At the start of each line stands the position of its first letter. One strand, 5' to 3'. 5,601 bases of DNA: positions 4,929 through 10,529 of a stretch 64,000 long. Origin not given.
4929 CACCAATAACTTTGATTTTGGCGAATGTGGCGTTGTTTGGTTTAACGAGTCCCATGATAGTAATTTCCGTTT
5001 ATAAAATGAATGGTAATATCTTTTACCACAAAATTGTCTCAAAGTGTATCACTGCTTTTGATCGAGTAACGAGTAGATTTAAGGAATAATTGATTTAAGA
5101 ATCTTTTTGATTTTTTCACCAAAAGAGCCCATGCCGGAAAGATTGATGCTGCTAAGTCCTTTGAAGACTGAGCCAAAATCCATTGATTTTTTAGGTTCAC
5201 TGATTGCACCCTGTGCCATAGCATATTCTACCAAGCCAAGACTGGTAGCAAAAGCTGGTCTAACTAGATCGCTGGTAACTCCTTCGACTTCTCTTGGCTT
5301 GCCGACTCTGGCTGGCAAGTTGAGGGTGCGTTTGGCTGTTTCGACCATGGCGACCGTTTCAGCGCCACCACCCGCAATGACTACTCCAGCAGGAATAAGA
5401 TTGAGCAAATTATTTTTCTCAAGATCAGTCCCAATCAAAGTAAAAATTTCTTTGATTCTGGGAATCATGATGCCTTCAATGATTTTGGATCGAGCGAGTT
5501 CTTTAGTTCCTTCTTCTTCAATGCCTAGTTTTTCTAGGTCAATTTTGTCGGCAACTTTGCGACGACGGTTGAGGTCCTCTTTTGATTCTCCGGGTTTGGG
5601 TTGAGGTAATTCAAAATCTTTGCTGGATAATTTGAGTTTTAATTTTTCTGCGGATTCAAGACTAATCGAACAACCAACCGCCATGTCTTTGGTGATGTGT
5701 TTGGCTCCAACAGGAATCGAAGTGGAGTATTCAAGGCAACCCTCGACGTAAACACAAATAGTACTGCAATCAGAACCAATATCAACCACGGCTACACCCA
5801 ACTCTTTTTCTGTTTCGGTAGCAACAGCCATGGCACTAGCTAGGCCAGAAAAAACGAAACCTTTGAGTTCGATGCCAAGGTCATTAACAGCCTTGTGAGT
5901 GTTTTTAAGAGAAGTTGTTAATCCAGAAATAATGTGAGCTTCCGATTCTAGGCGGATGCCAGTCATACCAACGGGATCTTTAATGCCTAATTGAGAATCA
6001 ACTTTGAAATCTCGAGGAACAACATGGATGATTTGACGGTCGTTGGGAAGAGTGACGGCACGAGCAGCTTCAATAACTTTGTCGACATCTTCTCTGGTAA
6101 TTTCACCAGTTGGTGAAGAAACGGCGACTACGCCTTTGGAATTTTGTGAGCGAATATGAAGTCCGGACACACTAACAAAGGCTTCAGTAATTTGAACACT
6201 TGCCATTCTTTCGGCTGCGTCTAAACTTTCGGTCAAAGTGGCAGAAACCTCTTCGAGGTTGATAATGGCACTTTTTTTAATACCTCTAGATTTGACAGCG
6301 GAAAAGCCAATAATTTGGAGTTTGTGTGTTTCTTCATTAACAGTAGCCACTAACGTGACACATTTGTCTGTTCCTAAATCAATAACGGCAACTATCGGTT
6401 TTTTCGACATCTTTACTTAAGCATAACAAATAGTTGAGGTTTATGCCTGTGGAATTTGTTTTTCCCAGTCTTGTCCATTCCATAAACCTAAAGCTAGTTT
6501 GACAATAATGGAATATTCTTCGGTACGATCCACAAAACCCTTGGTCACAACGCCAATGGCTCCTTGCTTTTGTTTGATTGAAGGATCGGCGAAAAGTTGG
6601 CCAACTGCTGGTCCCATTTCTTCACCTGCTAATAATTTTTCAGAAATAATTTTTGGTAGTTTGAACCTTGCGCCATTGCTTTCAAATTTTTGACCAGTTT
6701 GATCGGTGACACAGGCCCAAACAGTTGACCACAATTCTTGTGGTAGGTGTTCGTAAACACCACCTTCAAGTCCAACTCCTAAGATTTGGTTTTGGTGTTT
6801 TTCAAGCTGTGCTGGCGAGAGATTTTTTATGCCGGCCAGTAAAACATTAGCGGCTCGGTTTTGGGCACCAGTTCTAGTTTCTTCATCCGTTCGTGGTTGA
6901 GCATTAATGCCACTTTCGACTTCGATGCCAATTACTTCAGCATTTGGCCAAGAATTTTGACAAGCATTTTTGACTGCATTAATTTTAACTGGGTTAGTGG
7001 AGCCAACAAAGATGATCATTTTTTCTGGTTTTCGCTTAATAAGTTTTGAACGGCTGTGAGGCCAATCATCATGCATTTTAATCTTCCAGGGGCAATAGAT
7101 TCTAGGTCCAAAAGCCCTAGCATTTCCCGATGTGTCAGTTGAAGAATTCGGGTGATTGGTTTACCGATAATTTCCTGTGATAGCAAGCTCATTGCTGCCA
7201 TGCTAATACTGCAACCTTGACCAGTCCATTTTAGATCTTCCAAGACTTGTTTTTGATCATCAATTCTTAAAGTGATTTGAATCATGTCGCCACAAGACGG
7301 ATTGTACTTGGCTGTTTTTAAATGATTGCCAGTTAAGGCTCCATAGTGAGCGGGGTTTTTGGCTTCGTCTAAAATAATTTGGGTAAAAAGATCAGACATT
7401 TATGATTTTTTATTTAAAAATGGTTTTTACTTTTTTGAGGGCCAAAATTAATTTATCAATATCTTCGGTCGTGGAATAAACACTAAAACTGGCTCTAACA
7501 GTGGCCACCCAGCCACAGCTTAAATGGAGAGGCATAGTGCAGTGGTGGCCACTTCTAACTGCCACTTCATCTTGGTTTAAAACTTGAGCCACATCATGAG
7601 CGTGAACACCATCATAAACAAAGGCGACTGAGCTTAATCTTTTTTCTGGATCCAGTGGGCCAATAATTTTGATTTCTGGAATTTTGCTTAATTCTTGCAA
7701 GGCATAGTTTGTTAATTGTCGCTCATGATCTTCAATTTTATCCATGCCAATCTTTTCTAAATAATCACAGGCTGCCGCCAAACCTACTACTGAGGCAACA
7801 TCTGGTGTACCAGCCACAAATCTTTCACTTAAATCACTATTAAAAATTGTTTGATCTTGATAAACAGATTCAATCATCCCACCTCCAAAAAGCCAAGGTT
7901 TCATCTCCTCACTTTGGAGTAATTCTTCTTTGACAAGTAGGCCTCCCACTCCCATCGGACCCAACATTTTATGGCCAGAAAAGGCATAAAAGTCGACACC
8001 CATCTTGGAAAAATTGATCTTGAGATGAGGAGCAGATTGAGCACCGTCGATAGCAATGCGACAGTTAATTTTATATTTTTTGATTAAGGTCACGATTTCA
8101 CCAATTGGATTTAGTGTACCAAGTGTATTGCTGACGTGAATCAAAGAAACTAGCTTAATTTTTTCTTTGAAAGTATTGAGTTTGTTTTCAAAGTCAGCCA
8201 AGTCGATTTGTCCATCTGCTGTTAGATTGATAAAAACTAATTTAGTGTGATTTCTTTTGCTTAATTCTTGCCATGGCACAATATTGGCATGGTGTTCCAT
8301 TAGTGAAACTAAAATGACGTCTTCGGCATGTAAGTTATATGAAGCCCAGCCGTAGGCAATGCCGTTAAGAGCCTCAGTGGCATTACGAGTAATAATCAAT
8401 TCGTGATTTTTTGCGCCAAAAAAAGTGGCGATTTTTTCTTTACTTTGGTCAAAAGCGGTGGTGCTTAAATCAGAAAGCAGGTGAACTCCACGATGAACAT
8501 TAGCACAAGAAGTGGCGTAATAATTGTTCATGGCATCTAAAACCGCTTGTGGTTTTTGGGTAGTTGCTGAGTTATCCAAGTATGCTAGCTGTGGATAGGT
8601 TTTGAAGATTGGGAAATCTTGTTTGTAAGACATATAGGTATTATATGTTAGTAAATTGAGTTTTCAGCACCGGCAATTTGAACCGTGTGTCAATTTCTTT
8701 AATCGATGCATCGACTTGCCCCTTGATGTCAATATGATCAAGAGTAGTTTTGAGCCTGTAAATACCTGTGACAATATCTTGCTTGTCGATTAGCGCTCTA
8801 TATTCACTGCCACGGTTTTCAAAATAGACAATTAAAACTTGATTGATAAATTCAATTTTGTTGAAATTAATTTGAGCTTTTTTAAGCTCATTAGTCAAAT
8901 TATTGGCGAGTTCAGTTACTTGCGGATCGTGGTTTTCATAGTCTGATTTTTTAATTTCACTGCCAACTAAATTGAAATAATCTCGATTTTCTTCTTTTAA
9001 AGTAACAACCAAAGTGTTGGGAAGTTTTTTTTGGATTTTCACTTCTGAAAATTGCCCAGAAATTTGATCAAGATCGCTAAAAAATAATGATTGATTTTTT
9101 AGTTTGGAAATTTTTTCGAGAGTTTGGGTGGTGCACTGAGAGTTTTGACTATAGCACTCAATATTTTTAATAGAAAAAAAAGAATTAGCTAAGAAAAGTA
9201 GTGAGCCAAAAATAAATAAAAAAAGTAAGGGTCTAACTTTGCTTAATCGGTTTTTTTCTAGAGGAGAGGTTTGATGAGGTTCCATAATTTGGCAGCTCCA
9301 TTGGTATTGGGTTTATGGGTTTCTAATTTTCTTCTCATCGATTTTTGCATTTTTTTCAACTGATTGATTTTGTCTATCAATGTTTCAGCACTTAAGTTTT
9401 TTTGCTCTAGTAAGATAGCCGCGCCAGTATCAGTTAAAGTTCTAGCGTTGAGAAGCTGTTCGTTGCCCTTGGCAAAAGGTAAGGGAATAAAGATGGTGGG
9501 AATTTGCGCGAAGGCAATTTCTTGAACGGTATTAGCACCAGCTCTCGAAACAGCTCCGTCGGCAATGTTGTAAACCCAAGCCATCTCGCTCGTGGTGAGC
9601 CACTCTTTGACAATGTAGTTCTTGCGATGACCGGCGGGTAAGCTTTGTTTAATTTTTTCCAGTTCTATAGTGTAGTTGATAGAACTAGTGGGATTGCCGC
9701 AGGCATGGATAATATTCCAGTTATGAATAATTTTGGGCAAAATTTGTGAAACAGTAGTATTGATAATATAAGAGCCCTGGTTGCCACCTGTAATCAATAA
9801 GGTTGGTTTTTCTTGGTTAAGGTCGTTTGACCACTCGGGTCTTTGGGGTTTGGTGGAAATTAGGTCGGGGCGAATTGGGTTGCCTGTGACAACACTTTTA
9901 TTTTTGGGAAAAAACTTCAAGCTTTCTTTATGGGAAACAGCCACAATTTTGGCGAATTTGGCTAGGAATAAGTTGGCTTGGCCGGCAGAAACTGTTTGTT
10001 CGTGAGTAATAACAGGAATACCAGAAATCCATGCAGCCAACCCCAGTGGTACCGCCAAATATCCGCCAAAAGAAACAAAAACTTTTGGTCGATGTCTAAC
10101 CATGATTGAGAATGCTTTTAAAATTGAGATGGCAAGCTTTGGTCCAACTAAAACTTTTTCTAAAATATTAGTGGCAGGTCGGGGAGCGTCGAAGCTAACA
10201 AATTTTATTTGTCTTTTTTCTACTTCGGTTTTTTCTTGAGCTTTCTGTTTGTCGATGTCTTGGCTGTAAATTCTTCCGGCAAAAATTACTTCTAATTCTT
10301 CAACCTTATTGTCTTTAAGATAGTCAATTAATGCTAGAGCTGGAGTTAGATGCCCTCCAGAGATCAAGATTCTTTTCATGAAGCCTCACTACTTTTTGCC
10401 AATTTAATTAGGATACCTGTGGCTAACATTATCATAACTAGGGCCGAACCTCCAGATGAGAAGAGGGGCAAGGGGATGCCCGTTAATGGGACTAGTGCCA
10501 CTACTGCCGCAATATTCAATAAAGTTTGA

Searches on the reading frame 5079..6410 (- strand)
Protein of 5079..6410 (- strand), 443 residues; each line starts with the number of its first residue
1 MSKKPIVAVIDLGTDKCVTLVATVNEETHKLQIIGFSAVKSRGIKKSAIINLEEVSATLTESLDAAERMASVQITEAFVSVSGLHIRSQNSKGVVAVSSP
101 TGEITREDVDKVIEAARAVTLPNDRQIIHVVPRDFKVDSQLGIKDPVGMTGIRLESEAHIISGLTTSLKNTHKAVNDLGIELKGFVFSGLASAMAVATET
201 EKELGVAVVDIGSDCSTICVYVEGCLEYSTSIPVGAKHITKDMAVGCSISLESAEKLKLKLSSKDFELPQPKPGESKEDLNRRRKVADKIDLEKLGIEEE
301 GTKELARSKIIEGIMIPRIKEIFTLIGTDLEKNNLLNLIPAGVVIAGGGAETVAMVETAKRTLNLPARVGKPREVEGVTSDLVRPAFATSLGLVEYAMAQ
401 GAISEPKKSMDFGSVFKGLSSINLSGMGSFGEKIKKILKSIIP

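Call 35: search_protein_families(library=pfam, proteins=[window:5079-6410:-], max_evalue=0.00001)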
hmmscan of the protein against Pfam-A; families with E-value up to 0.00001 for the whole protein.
window:5079-6410:- (443 aa): 2 families
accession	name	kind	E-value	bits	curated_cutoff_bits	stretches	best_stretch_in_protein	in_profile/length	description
PF02491.25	SHS2_FTSA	-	3.5e-31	107.8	25.4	1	83-161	1-78/79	SHS2 domain inserted in FTSA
PF14450.12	FtsA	-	2e-27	96.5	31.8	1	207-392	1-127/127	Cell division protein FtsA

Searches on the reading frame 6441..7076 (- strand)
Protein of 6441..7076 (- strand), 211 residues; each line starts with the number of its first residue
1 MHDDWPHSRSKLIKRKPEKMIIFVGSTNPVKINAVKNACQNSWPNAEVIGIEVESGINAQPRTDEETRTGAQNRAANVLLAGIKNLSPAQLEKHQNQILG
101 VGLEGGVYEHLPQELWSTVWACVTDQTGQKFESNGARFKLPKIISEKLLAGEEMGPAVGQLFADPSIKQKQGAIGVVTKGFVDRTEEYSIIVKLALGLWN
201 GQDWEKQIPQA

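Call 35: search_protein_families(library=pfam, proteins=[window:6441-7076:-], max_evalue=0.00001)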
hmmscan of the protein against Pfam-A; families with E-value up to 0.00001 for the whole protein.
window:6441-7076:- (211 aa): 1 family
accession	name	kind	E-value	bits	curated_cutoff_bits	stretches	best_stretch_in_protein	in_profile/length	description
PF01931.24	NTPase_I-T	-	1.7e-43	148.8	25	1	25-197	1-159/162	Protein of unknown function DUF84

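Call 58: search_protein_families(library=ncbifam, proteins=[window:6441-7076:-], max_evalue=0.001)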
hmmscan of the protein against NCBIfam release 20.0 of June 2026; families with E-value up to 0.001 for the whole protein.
window:6441-7076:- (211 aa): 5 families
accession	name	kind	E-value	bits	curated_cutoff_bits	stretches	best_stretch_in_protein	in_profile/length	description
NF002850.0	PRK03114.1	equivalog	9.3e-36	123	199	1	20-200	1-163/169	DUF84 family protein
NF003459.0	PRK05074.1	equivalog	6.4e-33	114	175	1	20-196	5-165/176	inosine/xanthosine triphosphatase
TIGR00258.1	TIGR00258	equivalog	3.3e-29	102.2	117.1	1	24-196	1-158/168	inosine/xanthosine triphosphatase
NF003039.0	PRK03941.1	equivalog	3.9e-29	101.7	199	1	20-196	1-164/176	NTPase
NF002250.0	PRK01170.1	subfamily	4.4e-12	46.1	489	1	19-193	149-308/322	bifunctional pantetheine-phosphate adenylyltransferase/NTP phosphatase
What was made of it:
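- On Bifunctional PPAT / NTP phosphatase (NF002250, PRK01170): A standalone DUF84 gene lies elsewhere in the window, at 6441-7076 (calls 35, 58).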

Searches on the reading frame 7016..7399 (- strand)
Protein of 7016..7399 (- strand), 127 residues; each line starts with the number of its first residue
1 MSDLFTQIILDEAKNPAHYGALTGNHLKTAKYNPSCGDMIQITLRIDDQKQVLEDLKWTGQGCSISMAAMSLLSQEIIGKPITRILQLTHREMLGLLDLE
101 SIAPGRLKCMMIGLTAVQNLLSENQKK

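Call 35: search_protein_families(library=pfam, proteins=[window:7016-7399:-], max_evalue=0.00001)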
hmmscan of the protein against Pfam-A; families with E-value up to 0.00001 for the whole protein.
window:7016-7399:- (127 aa): 1 family
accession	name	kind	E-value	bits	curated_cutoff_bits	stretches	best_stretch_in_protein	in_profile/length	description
PF01592.21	NifU_N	-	4.2e-21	75.9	22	1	6-123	3-119/127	NifU-like N terminal domain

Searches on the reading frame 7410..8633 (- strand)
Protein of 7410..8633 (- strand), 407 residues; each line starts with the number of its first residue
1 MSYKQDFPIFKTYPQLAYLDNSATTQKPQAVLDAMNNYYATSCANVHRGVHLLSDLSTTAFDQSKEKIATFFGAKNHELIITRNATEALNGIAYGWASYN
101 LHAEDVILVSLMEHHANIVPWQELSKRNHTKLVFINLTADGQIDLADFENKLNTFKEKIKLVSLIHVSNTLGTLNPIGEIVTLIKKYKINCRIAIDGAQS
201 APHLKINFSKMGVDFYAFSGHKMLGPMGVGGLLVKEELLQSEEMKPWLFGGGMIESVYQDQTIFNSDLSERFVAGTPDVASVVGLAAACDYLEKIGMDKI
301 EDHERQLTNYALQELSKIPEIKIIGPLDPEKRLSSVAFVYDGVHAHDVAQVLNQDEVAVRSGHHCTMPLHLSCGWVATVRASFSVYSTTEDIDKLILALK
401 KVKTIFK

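Call 35: search_protein_families(library=pfam, proteins=[window:7410-8633:-], max_evalue=0.00001)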
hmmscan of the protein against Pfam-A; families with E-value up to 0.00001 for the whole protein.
window:7410-8633:- (407 aa): 1 family
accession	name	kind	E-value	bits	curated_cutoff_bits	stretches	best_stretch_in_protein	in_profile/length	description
PF00266.25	Aminotran_5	-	4.9e-128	427.7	21.5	1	18-395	2-371/371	Aminotransferase class-V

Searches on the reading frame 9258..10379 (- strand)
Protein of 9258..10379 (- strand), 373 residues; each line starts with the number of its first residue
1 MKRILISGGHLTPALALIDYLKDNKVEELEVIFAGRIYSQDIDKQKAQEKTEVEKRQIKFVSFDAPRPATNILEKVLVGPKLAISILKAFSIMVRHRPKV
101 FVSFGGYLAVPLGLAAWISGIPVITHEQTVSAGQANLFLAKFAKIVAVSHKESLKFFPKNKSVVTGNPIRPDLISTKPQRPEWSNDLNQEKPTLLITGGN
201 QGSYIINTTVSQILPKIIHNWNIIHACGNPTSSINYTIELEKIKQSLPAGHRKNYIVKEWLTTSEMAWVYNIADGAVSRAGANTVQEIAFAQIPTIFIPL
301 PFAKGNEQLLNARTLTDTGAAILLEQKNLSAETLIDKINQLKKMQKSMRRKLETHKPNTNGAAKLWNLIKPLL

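Call 35: search_protein_families(library=pfam, proteins=[window:9258-10379:-], max_evalue=0.00001)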
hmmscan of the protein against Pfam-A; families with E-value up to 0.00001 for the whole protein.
window:9258-10379:- (373 aa): 2 families
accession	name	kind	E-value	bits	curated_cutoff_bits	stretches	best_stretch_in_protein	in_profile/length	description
PF04101.22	Glyco_tran_28_C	-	2.1e-26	93.4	22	1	193-363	1-160/166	Glycosyltransferase family 28 C-terminal domain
PF03033.26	Glyco_transf_28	-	2.2e-19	70.3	26.2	1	7-147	8-138/139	Glycosyltransferase family 28 N-terminal domain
